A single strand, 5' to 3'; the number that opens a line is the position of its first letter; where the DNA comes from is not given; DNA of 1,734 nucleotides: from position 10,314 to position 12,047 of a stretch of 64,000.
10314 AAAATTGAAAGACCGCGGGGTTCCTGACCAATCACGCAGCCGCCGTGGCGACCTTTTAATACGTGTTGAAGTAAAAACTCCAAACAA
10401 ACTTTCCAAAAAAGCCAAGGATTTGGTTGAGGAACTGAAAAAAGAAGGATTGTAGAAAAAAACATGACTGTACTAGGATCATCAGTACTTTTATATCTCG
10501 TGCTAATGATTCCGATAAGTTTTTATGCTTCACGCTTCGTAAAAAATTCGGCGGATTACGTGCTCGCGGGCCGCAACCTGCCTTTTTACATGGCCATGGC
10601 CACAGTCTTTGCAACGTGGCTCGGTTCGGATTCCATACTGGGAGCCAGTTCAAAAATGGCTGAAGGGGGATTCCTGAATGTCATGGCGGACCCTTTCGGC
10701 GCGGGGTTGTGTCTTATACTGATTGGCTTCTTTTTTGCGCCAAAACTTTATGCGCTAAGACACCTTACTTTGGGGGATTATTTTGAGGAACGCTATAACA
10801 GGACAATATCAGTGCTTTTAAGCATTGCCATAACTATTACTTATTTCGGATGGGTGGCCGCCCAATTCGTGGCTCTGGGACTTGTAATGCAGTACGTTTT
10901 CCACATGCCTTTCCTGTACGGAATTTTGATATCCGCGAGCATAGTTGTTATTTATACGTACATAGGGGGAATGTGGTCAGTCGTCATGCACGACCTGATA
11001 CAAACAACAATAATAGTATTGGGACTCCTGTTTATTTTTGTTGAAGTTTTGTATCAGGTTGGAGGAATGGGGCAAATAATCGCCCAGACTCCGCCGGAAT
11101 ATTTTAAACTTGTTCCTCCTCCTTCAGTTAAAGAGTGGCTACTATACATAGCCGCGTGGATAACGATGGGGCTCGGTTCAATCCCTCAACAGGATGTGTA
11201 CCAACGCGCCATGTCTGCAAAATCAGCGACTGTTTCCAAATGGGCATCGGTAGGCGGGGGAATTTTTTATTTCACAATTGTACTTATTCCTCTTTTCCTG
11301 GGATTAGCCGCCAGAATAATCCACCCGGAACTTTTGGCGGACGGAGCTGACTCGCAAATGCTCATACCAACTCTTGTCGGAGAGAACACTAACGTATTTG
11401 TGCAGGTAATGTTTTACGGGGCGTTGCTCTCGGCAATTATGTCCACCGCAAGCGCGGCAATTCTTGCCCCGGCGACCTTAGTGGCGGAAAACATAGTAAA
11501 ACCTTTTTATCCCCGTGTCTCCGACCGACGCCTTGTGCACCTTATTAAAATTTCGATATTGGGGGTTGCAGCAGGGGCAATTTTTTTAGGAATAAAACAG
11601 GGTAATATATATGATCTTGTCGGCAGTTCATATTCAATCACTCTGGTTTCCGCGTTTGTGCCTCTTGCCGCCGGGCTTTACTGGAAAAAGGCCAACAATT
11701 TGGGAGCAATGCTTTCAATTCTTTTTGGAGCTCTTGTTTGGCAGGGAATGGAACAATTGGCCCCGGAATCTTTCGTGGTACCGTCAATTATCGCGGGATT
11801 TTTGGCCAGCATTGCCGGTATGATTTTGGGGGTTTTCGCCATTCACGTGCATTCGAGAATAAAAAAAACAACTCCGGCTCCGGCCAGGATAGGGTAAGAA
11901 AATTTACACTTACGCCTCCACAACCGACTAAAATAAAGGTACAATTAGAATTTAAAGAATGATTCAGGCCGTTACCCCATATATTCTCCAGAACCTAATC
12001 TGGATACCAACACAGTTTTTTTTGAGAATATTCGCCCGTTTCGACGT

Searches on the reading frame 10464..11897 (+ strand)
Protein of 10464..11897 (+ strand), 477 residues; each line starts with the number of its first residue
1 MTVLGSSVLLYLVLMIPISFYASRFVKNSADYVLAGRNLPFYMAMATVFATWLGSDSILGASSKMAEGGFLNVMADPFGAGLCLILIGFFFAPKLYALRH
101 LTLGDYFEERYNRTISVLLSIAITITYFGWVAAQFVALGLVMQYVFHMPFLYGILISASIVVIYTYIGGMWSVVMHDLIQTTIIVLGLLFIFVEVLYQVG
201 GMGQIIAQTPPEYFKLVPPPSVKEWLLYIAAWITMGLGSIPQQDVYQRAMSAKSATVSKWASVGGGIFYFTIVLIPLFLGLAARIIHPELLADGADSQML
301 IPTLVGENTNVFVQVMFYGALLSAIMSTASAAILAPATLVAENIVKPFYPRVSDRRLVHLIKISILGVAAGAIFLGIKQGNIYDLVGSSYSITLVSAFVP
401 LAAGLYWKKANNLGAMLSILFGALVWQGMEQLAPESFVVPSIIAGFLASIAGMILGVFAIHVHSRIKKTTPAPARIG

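Call 42: search_protein_families(library=pfam, proteins=[window:10464-11897:+], max_evalue=0.00001)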
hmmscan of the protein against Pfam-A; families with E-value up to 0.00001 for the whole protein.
window:10464-11897:+ (477 aa): 1 family
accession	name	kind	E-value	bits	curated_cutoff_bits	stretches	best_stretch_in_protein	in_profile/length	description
PF00474.23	SSF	-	7.1e-46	157.3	22.8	1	32-422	1-406/406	Sodium:solute symporter family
